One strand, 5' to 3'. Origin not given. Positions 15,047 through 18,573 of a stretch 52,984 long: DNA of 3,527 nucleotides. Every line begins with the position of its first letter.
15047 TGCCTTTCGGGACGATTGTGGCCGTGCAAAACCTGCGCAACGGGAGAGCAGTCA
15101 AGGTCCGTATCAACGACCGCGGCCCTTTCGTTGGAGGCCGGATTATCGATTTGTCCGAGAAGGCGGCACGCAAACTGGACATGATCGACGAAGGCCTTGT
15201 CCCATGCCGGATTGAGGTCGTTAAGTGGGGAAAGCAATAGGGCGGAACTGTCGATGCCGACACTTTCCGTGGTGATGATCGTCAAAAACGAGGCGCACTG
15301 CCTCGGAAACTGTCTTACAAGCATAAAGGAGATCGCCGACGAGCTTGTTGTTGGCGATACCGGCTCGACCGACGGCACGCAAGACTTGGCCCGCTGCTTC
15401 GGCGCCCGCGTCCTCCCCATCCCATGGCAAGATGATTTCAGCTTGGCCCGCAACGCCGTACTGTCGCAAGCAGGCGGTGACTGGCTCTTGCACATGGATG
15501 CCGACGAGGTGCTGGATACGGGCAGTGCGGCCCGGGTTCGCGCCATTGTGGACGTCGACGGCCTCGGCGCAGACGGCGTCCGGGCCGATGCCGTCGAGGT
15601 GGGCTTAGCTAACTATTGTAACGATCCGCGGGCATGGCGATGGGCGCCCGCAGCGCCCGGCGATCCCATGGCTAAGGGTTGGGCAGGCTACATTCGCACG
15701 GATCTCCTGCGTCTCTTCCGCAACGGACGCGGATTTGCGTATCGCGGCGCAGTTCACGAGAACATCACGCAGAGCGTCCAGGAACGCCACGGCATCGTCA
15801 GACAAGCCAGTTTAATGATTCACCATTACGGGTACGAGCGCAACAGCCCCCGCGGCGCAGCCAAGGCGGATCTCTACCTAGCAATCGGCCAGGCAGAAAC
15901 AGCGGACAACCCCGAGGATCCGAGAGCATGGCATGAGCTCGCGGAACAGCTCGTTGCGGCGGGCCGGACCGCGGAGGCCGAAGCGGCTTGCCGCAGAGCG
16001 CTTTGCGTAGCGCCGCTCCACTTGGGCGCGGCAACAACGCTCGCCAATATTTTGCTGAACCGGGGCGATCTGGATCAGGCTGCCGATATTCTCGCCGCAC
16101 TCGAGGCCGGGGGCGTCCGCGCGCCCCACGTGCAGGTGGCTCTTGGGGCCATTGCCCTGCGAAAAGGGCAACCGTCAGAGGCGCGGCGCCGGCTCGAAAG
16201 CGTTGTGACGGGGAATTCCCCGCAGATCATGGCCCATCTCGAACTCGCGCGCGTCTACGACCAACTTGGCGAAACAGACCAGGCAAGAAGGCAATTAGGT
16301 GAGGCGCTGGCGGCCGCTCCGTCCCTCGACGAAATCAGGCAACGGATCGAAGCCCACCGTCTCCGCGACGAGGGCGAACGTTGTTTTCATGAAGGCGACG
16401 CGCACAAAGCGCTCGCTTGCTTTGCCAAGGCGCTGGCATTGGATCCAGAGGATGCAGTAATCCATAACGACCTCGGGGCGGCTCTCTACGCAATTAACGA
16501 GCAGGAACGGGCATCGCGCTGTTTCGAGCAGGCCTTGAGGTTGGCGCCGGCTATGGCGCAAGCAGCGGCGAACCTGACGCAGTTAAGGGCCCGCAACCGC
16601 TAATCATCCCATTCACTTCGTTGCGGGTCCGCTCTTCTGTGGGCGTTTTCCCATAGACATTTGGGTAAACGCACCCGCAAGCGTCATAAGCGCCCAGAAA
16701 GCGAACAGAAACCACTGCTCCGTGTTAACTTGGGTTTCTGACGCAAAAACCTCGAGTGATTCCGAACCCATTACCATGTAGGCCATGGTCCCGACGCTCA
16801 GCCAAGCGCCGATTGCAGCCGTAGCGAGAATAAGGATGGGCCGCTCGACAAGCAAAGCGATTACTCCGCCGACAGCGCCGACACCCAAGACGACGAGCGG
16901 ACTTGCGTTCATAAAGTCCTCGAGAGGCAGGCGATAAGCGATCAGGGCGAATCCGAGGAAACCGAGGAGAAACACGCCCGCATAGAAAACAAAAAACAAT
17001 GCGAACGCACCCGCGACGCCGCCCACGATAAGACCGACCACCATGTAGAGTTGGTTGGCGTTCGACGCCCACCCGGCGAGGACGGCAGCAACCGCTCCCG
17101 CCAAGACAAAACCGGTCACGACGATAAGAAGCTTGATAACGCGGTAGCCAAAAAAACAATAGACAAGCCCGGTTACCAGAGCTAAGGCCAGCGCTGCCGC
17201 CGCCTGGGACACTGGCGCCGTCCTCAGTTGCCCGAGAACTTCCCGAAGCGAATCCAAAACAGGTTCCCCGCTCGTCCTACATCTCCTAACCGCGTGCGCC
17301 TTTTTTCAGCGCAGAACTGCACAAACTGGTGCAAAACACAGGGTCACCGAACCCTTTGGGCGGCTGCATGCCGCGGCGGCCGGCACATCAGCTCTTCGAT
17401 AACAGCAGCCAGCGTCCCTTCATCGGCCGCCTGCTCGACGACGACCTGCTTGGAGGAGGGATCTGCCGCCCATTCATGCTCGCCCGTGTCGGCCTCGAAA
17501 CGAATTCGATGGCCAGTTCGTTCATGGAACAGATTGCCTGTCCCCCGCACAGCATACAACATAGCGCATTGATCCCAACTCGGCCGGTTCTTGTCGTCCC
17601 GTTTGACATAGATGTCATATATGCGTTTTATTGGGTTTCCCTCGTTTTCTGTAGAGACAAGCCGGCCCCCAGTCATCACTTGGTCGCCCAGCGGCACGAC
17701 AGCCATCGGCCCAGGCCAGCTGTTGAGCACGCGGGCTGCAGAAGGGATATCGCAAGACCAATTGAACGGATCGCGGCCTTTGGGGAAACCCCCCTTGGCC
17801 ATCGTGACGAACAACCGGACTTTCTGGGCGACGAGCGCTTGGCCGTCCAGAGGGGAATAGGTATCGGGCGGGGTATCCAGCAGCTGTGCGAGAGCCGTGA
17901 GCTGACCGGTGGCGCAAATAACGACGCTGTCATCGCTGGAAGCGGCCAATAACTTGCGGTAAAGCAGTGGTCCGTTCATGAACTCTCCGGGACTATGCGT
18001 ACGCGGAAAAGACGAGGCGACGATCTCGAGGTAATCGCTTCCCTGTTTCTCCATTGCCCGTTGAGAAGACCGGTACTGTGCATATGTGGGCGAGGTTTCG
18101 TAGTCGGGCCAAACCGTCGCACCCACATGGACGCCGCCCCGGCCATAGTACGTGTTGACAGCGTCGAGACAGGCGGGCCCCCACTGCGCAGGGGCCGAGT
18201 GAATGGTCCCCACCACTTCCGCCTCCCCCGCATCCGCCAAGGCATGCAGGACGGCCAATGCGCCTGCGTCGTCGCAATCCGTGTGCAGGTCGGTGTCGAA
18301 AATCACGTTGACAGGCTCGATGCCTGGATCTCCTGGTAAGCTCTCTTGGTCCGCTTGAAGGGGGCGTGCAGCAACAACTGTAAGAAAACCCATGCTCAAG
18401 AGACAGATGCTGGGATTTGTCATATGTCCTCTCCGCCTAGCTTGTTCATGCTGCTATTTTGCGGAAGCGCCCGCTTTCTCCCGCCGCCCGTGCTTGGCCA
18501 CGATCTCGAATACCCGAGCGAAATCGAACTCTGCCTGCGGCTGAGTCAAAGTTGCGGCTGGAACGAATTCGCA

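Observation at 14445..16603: Orphan sigma-28 unit: flgM-rlpA-GT2/TPR outside any flagellar cluster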

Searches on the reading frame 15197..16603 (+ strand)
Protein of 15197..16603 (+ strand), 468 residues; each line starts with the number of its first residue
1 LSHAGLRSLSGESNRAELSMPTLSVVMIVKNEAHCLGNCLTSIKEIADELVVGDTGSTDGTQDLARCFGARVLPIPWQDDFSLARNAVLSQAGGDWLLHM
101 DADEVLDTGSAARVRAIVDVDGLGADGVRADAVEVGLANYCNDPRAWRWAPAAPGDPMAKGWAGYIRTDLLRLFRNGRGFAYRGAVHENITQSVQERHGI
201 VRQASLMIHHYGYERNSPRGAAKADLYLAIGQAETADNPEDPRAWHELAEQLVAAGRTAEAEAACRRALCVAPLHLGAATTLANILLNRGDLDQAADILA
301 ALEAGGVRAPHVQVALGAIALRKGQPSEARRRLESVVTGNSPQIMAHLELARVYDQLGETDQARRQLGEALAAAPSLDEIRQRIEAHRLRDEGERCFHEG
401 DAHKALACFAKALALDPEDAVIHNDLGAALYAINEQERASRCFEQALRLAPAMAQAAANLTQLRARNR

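Call 3: search_protein_families(library=pfam, proteins=[window:15197-16603:+], max_evalue=0.01)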
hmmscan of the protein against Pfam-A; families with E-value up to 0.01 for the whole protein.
window:15197-16603:+ (468 aa): 18 families
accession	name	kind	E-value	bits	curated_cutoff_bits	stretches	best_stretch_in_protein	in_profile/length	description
PF07719.23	TPR_2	-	2.1e-22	77.8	27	3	422-451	3-32/34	Tetratricopeptide repeat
PF14559.12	TPR_19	-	3e-19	69.6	25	3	252-306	1-55/68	Tetratricopeptide repeat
PF00535.33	Glycos_transf_2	-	7.1e-18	65.5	23.3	1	24-120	1-105/168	Glycosyl transferase family 2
PF13428.12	TPR_14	-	5.3e-16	58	23.5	2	346-382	3-39/44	Tetratricopeptide repeat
PF00515.34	TPR_1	-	1.1e-15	57.1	27.8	1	420-451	1-32/34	Tetratricopeptide repeat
PF13431.12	TPR_17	-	6.6e-14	51.4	24.4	1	408-439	1-32/34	Tetratricopeptide repeat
PF13181.12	TPR_8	-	1.3e-12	47.3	25.7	0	347-376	4-33/34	Tetratricopeptide repeat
PF13424.12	TPR_12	-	3.5e-12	46.8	30.1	2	396-451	13-76/77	Tetratricopeptide repeat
PF13432.12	TPR_16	-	2.1e-10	41.3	32.7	1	281-342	2-62/65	Tetratricopeptide repeat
PF13414.12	TPR_11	-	8e-09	35.5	26.8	1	393-432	1-40/42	TPR repeat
PF23914.1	TPR_CcmH_CycH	-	3.4e-08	33.9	42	1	225-335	34-146/158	Cytochrome c-type biogenesis protein H TPR domain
PF13704.12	Glyco_tranf_2_4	-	7.2e-08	33.3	27.5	1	30-111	1-89/98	Glycosyl transferase family 2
PF07721.20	TPR_4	-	7.3e-07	29.7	27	1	345-368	2-25/26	Tetratricopeptide repeat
PF13429.12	TPR_15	-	9.7e-07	28.9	26.2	1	235-365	141-269/280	Tetratricopeptide repeat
PF13371.12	TPR_9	-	1.3e-06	28.7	35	1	398-462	7-71/73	Tetratricopeptide repeat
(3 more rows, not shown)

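Call 4: search_protein_families(library=ncbifam, proteins=[window:15197-16603:+], max_evalue=0.01)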
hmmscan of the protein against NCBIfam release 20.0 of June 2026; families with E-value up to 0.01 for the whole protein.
window:15197-16603:+ (468 aa): 31 families (the best 25 are shown)
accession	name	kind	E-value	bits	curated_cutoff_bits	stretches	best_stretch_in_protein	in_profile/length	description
TIGR04195.1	S_glycosyl_SunS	equivalog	1.1e-20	74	350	2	19-114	55-154/421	SunS family peptide S-glycosyltransferase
TIGR02917.1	PEP_TPR_lipo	equivalog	3.4e-20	71.5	312.2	2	228-379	451-602/899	XrtA/PEP-CTERM system TPR-repeat protein PrsT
NF033762.1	social_mot_Tgl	equivalog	6.5e-19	68.2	225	2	236-382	59-208/252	social motility TPR repeat lipoprotein Tgl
NF040959.1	MamA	equivalog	3.9e-15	55.8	200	1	379-462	30-113/204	magnetosome protein MamA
TIGR02521.1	type_IV_pilW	equivalog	6.3e-15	55.4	154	2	397-459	42-104/234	type IV pilus biogenesis/stability protein PilW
NF052415.1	T3SS_chap_SctY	equivalog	1.8e-10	41.3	70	1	281-372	11-105/106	type III secretion apparatus assembly chaperone SctY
NF033920.0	C39_PA2778_fam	equivalog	3.8e-10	39.6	150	1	399-461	169-231/255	PA2778 family cysteine peptidase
TIGR02552.1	LcrH_SycD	equivalog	6e-10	39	104.8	2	399-454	65-120/136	SycD/LcrH family type III secretion system chaperone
TIGR00540.1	TPR_hemY_coli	hypoth_equivalog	9.1e-10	37.8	142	1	242-366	261-381/385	heme biosynthesis-associated TPR protein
NF008520.0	PRK11447.1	equivalog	7.5e-09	33.9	858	2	247-371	578-698/1157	cellulose synthase complex outer membrane protein BcsC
TIGR04283.1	glyco_like_mftF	equivalog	1.6e-07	31.2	182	1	23-118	1-97/221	TIGR04283 family arsenosugar biosynthesis glycosyltransferase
NF047507.1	TPR_BatC_Lepto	exception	3.4e-06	26.7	175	0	392-465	64-141/214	TPR repeat-containing protein BatC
NF008757.0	PRK11788.1-5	equivalog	5.5e-06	25.8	363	1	247-391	185-329/388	lipopolysaccharide assembly protein LapB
NF007482.0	PRK10073.1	equivalog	7.8e-06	25.1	423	1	19-108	4-100/334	glycosyltransferase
NF010496.0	PRK13915.1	equivalog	8.8e-06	25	262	1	20-73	30-89/307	glucosyl-3-phosphoglycerate synthase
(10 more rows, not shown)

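Call 18: find_related_loci(query=window:15254-16603:+, collection=genome_contigs, flank=4000)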
Query window:15254-16603:+ (449 aa) in genome_contigs; peptide patterns used: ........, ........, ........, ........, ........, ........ (x = any residue, [..] = any of these).
389 stretches matched a pattern; 350 encode a relative of the query (tblastn E <= 1e-3); the best 80 are kept; 80 distinct loci.
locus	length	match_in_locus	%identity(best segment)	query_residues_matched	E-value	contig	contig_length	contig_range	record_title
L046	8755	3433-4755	57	1-446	2e-161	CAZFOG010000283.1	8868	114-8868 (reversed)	MAG TPA_asm: uncultured Nitrospiraceae bacterium isolate SRP192927_co6_479 genome assembly, contig: NODE_20743_length_88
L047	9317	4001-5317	57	1-444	1e-158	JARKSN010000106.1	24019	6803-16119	MAG: Candidatus Hydrogenedentota bacterium isolate Seed_maxbin.076 k141_120943, whole genome shotgun sequence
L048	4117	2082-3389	57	1-444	5e-151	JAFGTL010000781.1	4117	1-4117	MAG: Candidatus Hydrogenedentota bacterium isolate Zod_Metabat.968 k87_14584309, whole genome shotgun sequence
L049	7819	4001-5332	53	1-449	3e-146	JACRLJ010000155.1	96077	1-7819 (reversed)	MAG: Candidatus Hydrogenedentota bacterium isolate NC_groundwater_1878_Pr3_B-0.1um_59_9 SR2-18-B1_coassembly_124755, who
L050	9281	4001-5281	56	1-434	4e-144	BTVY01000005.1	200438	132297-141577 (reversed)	MAG: Candidatus Hydrogenedentota bacterium AMX-MBFR-82 DNA, sequence005, whole genome shotgun sequence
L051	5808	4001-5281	55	1-434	1e-142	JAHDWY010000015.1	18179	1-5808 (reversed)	MAG: Candidatus Hydrogenedentota bacterium isolate HYD1 NODE_3932_length_18179_cov_4.627124, whole genome shotgun sequen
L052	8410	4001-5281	55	1-434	2e-141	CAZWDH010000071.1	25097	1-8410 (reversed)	MAG TPA_asm: uncultured Nitrospiraceae bacterium isolate SRP323723_co1_44 genome assembly, contig: NODE_1609_length_2509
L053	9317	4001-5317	52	1-444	1e-138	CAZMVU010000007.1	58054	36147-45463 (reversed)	MAG TPA_asm: uncultured Nitrospirales bacterium isolate SRP252850_co1_233 genome assembly, contig: NODE_660_length_58054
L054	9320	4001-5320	48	1-445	1e-129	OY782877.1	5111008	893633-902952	MAG: Candidatus Hydrogenedentes bacterium isolate 28e603e2-5466-4732-bb1a-a7370d5bccbd genome assembly, chromosome: 1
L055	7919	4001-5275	29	1-435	2e-50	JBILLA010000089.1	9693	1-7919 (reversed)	MAG: Bdellovibrionota bacterium isolate ME2017-07-24_3300042509_group7_bin149 Rohwer_bin1199_scaffold_5924_c1, whole gen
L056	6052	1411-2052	38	2-224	4e-41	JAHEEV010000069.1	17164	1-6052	MAG: Halieaceae bacterium isolate Ww294 NODE_6502_length_17164_cov_19.676935, whole genome shotgun sequence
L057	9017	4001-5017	30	4-358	4e-40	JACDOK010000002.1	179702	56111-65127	MAG: Peptococcaceae bacterium isolate GB_MAG19_121 c_000000000069, whole genome shotgun sequence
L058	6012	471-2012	28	1-444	3e-38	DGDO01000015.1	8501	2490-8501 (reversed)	MAG TPA_asm: Candidatus Atribacteria bacterium UBA3950 UBA3950_contig_28535, whole genome shotgun sequence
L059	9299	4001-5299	27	3-449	2e-37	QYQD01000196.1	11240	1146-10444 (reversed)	MAG: Deltaproteobacteria bacterium isolate PowLak16_MAG11 c_000000071119, whole genome shotgun sequence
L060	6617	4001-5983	37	2-266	4e-37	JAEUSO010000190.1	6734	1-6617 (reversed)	MAG: Candidatus Kapaibacterium sp. isolate new MAG-305 NODE_190_length_6734_cov_3.578639, whole genome shotgun sequence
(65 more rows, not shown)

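Call 32: search_solved_structures(query=window:15254-16603:+, max_evalue=0.001)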
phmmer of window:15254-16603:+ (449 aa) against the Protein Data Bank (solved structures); distinct sequences matched with E-value up to 0.001: 68 (the best 60 are shown).
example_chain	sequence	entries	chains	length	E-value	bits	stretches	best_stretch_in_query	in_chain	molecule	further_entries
9qhb_A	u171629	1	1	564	7.7e-50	173.7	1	374-444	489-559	Engineered tetratricopeptide repeat protein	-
8bu0_A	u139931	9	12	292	4e-26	95.6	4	374-444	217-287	Consensus tetratricopeptide repeat protein | Crystal structure of an 8-repeat consensus TPR superhelix with Zinc. | Monomer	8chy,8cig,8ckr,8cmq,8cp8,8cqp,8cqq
9qhc_A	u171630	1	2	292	9.2e-26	94.4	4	374-444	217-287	Engineered tetratricopeptide repeat protein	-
22ao_A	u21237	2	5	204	1.1e-25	94.2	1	2-91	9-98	GmaR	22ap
7msk_A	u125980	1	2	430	2.4e-15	60.1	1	2-87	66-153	Glyco_trans_2-like domain-containing protein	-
7msp_A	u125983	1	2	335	7.6e-15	58.4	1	2-96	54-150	SPbeta prophage-derived glycosyltransferase SunS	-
7msn_A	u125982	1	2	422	1.6e-14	57.4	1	2-96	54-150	SPbeta prophage-derived glycosyltransferase SunS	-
1w3b_A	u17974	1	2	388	7.4e-14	55.2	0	323-441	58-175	UDP-N-ACETYLGLUCOSAMINE--PEPTIDE N-ACETYLGLUCOSAMINYLTRANSFERASE 110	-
6eou_A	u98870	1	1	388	2.4e-13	53.5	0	323-441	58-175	UDP-N-acetylglucosamine--peptide N-acetylglucosaminyltransferase 110 kDa subunit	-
7ntf_A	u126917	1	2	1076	2.6e-13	53.4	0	212-443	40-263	Isoform 1 of UDP-N-acetylglucosamine--peptide N-acetylglucosaminyltransferase 110 kDa subu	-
7yeh_B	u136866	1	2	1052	6.9e-13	52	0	322-441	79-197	UDP-N-acetylglucosamine--peptide N-acetylglucosaminyltransferase 110 kDa subunit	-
7yea_A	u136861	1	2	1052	8.7e-13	51.6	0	322-441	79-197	UDP-N-acetylglucosamine--peptide N-acetylglucosaminyltransferase 110 kDa subunit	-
7obi_A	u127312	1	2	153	1.4e-12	50.9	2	370-443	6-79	CTPR-rv4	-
1na0_A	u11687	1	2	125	1.4e-11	47.6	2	375-444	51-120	designed protein CTPR3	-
9gzg_A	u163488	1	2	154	1.1e-10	44.7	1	372-444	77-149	Engineered CTPR protein with glutamic acids for conductivity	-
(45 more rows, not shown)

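Call 75: predict_structure(alignment_id=A3)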
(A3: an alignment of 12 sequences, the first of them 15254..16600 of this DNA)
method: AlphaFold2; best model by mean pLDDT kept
length: 449 residues; sequences in the alignment: 12
mean_pLDDT: 92.1   pTM: 0.83
mean pLDDT of the five models: 92.1, 91.0, 90.7, 90.1, 90.0
residues with pLDDT >= 90: 346; 70-90: 93; 50-70: 10; < 50: 0
segments of 3 or more residues with pLDDT < 50: none
pLDDT, mean of each block of 10 residues (from residue 1): 95 93 96 95 97 91 91 97 94 96 92 94 77 88 88 94 82 93 93 70 83 91 92 90 98 95 93 96 92 93 95 93 85 93 95 88 95 97 98 95 97 97 96 95 90
secondary structure, 60 per line:
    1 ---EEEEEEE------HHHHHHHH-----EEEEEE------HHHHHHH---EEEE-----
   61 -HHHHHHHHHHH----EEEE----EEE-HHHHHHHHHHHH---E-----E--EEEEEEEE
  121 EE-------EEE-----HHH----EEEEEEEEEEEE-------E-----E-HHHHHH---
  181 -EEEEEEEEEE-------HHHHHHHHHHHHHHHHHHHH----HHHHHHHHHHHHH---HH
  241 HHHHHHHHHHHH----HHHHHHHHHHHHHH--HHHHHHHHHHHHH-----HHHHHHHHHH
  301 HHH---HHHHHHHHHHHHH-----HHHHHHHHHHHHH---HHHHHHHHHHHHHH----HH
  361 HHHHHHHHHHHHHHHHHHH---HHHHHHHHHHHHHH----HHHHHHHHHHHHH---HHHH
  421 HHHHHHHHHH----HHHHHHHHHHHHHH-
elements in order: E4-10 H17-24 E30-35 H42-48 E52-55 H62-72 E77-80 E85-87 H89-100 E113-122 E130-132 E145-156 H172-177 E182-191 H199-218 H223-235 H239-252 H257-270 H273-285 H291-303 H307-319 H325-337 H341-354 H359-379 H383-396 H401-413 H417-430 H435-448

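Call 77: fold_search(model_id=the predicted structure, library=pdb)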
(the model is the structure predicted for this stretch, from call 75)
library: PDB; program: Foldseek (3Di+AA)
matches with E <= 10: 1724; with E <= 0.001: 632
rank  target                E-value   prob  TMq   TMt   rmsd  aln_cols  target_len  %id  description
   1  7msk_B                4.0e-17  1.00  0.56  0.59  11.0       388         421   20  ThuS glycosin S-glycosyltransferase (released 2022-04-13)
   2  7msk_A                2.9e-16  1.00  0.54  0.57  10.4       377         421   20  ThuS glycosin S-glycosyltransferase (released 2022-04-13)
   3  7msn_A                3.7e-16  1.00  0.55  0.59  12.6       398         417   20  SunS glycosin S-glycosyltransferase (released 2022-04-13)
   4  7msn_B                2.3e-15  1.00  0.54  0.58  10.9       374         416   20  SunS glycosin S-glycosyltransferase (released 2022-04-13)
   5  7msp_B                2.4e-15  1.00  0.53  0.70   3.3       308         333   22  SunS glycosin S-glycosyltransferase (released 2022-04-13)
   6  7msp_A                3.0e-15  1.00  0.52  0.68   4.1       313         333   22  SunS glycosin S-glycosyltransferase (released 2022-04-13)
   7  8chy                  5.7e-11  1.00  0.34  0.53   9.2       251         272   24  Crystal structure of an 8-repeat consensus TPR superhelix with Zinc. (released 2024-02-21)
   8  9qhb                  7.1e-11  1.00  0.35  0.54   8.7       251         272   23  Crystal structure of 16-repeat CTPR protein with eliminated coordination sites (released 2025-10-22)
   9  9qhc_B                4.6e-10  1.00  0.35  0.54   8.3       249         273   23  Crystal structure of 8-repeat CTPR protein with eliminated coordination sites (released 2025-10-22)
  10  9qhc_A                3.3e-09  1.00  0.34  0.52   8.5       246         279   24  Crystal structure of 8-repeat CTPR protein with eliminated coordination sites (released 2025-10-22)
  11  1w3b_A                3.8e-09  1.00  0.36  0.40   6.9       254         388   20  The superhelical TPR domain of O-linked GlcNAc transferase reveals structural similarities to importin alpha. (released 2004-09-09)
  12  1w3b_B                5.2e-09  1.00  0.32  0.38   9.0       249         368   21  The superhelical TPR domain of O-linked GlcNAc transferase reveals structural similarities to importin alpha. (released 2004-09-09)
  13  6eou                  7.2e-09  1.00  0.35  0.45   7.1       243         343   20  O-GlcNAc transferase TPR domain with the intellectual disability associated mutation L254F (released 2018-05-09)
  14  5g04_K                1.5e-08  1.00  0.36  0.33   7.4       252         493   17  Structure of the human APC-Cdc20-Hsl1 complex (released 2016-05-25)
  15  7ntf_B                1.8e-08  1.00  0.31  0.20   7.9       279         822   20  Cryo-EM structure of unliganded O-GlcNAc transferase (released 2021-11-17)
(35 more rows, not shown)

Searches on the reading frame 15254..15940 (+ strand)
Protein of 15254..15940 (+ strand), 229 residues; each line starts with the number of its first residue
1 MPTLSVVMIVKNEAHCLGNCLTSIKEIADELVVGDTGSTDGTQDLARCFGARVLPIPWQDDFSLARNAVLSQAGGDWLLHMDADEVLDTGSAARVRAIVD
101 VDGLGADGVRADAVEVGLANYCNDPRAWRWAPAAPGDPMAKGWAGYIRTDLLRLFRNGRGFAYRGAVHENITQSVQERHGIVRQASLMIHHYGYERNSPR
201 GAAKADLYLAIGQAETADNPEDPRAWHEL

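Call 33: search_solved_structures(query=window:15254-15940:+, max_evalue=0.001, show_alignments=2)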
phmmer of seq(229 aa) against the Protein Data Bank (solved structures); distinct sequences matched with E-value up to 0.001: 4.
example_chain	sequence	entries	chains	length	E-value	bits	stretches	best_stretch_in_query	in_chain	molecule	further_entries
22ao_A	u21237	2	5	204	6.5e-27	98.1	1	2-91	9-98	GmaR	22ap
7msk_A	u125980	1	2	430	8.3e-16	61.7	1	2-87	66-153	Glyco_trans_2-like domain-containing protein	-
7msp_A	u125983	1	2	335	9.2e-16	61.6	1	2-96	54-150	SPbeta prophage-derived glycosyltransferase SunS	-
7msn_A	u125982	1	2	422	1.8e-15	60.6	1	2-96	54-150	SPbeta prophage-derived glycosyltransferase SunS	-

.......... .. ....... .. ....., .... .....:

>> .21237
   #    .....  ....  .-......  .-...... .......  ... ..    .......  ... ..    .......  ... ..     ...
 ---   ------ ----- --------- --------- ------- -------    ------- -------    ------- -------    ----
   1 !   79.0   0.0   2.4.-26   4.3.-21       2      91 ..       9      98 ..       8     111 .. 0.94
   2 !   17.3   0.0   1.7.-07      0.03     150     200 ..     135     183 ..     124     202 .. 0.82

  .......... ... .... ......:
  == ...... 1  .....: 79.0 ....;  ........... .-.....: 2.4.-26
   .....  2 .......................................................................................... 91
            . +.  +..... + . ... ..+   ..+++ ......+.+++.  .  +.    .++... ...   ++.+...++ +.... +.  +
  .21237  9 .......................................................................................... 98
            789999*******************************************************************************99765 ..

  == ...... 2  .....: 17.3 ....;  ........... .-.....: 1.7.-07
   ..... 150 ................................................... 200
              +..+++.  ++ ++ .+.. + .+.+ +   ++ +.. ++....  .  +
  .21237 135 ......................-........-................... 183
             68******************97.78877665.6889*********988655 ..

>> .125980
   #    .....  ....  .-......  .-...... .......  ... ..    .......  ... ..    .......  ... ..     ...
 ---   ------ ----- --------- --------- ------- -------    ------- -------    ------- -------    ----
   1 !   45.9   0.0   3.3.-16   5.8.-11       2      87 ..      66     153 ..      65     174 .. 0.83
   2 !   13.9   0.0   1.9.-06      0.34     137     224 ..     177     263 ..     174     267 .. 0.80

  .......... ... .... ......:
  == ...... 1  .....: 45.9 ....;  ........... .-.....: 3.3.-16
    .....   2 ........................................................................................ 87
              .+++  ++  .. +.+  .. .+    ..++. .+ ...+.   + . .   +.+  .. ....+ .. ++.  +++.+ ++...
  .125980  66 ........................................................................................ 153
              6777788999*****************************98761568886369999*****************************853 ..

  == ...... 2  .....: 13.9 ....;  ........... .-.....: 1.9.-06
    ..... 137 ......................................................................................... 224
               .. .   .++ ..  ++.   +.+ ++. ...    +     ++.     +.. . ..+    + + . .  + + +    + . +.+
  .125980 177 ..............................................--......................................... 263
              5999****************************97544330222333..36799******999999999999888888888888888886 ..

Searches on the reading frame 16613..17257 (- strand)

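Call 3: search_protein_families(library=pfam, proteins=[window:16613-17257:-], max_evalue=0.01)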
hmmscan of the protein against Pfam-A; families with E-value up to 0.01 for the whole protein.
window:16613-17257:- (214 aa): 1 family
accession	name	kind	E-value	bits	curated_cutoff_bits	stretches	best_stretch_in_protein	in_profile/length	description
PF13886.12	TM7S3_TM198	-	8.4e-18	65.2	29.2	1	24-200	2-199/199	TM7S3/TM198-like domain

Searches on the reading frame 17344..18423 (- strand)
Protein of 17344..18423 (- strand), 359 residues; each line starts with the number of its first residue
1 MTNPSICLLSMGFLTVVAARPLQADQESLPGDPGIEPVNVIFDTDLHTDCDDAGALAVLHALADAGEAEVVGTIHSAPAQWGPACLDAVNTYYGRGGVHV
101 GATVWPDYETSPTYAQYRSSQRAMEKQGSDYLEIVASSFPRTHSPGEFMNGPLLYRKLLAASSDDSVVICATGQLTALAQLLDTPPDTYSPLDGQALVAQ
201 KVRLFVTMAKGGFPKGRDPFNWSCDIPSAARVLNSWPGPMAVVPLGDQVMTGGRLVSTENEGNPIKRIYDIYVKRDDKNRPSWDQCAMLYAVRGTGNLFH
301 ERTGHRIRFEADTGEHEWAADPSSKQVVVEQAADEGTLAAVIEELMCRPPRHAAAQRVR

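Call 3: search_protein_families(library=pfam, proteins=[window:17344-18423:-], max_evalue=0.01)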
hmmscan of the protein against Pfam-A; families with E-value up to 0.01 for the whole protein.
window:17344-18423:- (359 aa): 1 family
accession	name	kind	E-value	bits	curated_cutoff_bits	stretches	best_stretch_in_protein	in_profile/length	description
PF01156.24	IU_nuc_hydro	-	2.7e-09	37.6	34.2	1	40-301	1-252/297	Inosine-uridine preferring nucleoside hydrolase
